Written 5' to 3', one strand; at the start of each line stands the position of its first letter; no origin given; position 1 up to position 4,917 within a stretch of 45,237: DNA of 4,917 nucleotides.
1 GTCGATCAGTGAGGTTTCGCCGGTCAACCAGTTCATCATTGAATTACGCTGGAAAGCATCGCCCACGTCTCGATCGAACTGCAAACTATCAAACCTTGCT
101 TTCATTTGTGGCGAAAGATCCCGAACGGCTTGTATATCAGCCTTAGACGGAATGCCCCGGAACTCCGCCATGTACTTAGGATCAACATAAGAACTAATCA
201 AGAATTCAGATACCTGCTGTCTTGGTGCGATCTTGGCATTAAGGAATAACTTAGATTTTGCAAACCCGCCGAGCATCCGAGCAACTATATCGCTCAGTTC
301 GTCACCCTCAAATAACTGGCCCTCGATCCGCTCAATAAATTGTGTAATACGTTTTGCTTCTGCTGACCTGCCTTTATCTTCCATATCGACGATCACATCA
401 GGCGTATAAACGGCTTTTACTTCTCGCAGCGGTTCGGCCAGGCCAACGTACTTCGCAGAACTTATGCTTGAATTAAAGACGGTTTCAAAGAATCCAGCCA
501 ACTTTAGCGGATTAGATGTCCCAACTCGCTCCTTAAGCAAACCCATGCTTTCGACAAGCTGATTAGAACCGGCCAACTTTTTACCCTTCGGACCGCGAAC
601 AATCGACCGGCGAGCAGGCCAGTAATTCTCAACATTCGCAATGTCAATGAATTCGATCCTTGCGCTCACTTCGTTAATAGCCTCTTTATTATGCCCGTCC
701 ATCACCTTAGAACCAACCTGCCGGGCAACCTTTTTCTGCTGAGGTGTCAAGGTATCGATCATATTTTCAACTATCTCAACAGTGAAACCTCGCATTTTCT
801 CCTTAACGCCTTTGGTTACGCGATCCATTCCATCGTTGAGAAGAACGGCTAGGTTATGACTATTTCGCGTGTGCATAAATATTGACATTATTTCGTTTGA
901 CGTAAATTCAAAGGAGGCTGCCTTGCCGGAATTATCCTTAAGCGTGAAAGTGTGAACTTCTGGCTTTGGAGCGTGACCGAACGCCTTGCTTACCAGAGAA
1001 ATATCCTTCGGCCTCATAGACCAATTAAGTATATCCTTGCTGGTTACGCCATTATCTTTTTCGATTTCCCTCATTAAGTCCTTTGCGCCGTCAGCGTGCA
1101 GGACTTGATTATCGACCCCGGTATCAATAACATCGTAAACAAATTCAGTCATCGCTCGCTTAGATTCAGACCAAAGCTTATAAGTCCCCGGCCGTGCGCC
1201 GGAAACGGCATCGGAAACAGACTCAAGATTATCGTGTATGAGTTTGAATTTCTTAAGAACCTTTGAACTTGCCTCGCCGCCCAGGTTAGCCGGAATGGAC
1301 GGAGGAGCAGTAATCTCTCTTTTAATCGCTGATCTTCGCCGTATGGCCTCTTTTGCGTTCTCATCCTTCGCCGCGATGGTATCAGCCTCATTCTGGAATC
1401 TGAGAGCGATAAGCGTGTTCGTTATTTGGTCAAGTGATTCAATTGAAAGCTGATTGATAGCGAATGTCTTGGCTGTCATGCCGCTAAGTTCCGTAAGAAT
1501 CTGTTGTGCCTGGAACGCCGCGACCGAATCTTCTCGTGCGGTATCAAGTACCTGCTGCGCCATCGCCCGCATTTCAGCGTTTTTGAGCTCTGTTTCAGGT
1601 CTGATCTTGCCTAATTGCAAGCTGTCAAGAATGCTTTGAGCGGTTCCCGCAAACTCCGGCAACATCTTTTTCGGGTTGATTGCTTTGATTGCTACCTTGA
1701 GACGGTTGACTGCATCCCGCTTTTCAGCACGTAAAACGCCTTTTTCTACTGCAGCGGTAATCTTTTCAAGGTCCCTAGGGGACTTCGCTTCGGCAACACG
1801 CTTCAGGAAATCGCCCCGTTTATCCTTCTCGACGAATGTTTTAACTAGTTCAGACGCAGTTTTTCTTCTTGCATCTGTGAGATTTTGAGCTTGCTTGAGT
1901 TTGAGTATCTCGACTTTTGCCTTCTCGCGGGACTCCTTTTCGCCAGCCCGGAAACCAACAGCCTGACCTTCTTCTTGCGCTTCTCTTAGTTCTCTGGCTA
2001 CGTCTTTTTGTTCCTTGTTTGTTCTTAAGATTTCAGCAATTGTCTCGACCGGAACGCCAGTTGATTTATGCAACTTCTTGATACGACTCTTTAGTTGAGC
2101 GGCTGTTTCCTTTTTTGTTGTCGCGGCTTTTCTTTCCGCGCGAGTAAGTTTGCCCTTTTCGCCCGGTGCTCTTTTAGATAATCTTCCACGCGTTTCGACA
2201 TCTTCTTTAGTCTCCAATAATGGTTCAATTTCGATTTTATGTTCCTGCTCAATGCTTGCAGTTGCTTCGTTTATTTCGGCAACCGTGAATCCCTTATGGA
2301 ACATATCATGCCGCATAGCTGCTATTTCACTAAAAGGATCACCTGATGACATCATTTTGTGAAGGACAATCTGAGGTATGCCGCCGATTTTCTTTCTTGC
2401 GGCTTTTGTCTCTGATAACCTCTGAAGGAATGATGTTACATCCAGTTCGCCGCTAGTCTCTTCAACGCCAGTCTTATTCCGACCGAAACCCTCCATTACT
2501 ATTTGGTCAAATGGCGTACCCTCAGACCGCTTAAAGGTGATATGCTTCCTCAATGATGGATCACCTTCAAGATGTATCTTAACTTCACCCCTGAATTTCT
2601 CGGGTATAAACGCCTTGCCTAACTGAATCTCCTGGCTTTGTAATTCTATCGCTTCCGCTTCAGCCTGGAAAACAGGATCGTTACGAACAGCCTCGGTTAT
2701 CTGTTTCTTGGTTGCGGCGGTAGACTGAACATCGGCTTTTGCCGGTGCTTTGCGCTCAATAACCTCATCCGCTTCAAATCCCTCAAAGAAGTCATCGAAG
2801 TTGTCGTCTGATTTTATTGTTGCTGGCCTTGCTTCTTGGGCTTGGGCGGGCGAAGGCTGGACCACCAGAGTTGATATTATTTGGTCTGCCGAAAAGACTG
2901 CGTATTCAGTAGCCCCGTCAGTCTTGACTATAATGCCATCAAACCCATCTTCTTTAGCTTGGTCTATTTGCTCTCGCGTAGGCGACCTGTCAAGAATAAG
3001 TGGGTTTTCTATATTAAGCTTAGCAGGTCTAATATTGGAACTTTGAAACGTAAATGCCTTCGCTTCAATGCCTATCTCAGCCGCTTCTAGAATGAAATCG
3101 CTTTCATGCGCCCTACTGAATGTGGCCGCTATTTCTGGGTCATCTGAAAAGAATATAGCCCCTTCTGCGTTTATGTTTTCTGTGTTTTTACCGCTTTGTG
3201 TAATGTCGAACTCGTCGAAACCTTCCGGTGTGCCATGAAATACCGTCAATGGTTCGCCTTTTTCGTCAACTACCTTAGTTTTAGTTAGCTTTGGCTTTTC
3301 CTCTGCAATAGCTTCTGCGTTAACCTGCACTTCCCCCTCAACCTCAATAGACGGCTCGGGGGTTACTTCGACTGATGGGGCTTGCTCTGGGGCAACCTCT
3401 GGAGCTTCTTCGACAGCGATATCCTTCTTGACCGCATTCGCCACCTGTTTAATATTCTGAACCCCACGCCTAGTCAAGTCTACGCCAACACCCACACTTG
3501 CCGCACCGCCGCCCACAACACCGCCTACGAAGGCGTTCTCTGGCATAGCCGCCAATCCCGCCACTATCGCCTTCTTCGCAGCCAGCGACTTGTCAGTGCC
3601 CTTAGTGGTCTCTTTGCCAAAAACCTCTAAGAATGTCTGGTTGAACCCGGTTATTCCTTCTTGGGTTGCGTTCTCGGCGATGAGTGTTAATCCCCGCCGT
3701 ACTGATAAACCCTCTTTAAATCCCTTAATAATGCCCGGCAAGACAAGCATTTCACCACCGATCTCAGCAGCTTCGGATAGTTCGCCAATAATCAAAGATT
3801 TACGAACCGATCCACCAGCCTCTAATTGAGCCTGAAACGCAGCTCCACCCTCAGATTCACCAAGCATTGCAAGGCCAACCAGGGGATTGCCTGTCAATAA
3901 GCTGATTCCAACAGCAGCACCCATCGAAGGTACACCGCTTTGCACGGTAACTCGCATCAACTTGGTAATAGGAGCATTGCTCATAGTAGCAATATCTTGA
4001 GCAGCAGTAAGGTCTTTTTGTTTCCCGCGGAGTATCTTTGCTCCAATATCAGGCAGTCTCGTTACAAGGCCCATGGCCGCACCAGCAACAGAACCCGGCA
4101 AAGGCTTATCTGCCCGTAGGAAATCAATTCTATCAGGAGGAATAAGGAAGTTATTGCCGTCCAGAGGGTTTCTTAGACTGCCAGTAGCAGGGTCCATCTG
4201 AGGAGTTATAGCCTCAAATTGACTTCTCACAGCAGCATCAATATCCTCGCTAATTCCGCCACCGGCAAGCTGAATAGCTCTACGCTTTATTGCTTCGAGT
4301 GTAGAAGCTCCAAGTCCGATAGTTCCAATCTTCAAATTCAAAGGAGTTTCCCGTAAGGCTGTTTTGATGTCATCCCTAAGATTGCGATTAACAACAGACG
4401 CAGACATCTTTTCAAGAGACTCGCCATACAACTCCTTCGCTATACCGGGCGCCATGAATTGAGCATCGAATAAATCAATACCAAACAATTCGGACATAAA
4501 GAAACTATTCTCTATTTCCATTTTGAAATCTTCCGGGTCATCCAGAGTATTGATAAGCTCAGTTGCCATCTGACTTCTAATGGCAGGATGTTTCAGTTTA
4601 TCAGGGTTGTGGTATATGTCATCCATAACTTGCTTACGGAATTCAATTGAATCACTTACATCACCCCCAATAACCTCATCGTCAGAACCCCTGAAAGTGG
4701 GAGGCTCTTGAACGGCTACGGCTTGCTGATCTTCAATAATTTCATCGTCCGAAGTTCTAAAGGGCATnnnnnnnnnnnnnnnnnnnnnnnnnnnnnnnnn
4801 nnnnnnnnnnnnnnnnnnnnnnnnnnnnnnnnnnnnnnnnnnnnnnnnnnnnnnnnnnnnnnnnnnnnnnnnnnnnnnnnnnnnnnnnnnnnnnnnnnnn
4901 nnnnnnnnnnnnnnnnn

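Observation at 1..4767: Largest gene of the genome (1,868 aa) is invisible to the ORF track because it crosses the window junction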

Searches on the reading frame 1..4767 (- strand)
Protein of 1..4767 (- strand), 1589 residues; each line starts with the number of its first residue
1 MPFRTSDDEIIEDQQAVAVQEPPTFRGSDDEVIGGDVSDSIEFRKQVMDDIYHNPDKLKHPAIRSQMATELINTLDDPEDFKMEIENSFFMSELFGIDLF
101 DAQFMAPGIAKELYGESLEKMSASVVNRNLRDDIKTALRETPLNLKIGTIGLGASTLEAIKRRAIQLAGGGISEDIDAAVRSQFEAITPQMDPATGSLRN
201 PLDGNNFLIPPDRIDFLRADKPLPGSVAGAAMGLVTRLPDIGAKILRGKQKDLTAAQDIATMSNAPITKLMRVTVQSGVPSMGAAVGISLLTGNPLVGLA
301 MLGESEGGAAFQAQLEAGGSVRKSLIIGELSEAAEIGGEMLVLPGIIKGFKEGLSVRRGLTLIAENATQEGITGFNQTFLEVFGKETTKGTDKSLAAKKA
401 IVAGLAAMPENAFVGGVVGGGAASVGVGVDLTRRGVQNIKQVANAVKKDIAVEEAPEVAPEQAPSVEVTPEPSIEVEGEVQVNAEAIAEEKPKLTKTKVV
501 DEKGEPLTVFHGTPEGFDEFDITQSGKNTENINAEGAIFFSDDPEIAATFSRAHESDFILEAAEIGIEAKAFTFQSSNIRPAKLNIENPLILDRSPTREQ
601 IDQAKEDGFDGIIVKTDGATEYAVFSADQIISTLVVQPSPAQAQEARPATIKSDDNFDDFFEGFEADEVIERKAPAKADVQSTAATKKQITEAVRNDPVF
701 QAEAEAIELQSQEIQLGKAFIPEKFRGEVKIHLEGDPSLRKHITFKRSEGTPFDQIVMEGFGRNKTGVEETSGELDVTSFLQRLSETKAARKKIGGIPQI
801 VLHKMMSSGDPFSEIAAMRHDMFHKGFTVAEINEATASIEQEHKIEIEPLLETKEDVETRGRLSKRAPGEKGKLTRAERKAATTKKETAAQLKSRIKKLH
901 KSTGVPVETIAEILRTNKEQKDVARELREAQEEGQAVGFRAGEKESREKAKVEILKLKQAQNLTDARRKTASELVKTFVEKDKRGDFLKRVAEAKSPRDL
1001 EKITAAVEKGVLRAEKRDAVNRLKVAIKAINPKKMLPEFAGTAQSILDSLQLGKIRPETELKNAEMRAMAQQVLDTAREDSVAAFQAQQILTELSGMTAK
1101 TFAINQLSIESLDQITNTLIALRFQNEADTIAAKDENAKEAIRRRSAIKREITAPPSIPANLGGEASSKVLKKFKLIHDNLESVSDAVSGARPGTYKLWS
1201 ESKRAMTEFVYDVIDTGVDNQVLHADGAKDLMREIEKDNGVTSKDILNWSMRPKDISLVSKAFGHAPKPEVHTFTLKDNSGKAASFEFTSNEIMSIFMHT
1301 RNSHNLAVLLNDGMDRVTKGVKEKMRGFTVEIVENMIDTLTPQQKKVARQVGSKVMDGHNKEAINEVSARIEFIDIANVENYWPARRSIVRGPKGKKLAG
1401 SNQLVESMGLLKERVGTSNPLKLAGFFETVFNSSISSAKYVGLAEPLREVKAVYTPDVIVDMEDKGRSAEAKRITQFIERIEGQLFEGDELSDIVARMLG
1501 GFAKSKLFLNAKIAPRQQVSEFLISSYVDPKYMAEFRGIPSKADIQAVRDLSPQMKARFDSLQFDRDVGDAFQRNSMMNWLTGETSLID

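Call 7: search_dna_similar(collection=phages, mode=protein, query=window:1-4767:-, max_rows=30)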
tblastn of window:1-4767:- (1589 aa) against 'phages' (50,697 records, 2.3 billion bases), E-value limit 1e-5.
No match.

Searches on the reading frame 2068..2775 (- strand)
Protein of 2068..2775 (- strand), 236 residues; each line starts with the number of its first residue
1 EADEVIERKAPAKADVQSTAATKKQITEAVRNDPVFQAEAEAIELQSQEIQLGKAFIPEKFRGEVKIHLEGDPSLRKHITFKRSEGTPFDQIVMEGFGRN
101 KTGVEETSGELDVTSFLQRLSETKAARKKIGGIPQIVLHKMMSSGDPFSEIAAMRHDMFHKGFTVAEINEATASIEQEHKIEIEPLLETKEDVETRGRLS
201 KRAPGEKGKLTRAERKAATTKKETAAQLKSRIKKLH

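Call 105: search_solved_structures(query=A7, max_evalue=10)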
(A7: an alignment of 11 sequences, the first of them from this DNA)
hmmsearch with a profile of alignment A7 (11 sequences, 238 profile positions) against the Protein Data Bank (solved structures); distinct sequences matched with E-value up to 10: 8.
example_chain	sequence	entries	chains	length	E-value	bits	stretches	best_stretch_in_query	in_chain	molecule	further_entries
8ho9_A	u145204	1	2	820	0.26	14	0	159-194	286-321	Cellobiose phosphorylase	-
5lpn_A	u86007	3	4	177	0.32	13.7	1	161-220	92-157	Ras-related protein Rab-10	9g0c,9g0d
8hob_A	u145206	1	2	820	0.33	13.7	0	159-194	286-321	Cellobiose phosphorylase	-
3qde_A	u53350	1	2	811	0.38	13.5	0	159-194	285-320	Cellobiose phosphorylase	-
8ho7_A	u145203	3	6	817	0.38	13.5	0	159-194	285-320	Cellobiose phosphorylase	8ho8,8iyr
5szj_A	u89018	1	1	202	0.47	13.2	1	161-220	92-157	Ras-related protein Rab-10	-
3r07_C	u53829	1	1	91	1.5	11.6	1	153-183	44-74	Putative lipoate-protein ligase A subunit 2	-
30ie_B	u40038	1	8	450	1.8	11.3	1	89-128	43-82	Virion nicking-joining enzyme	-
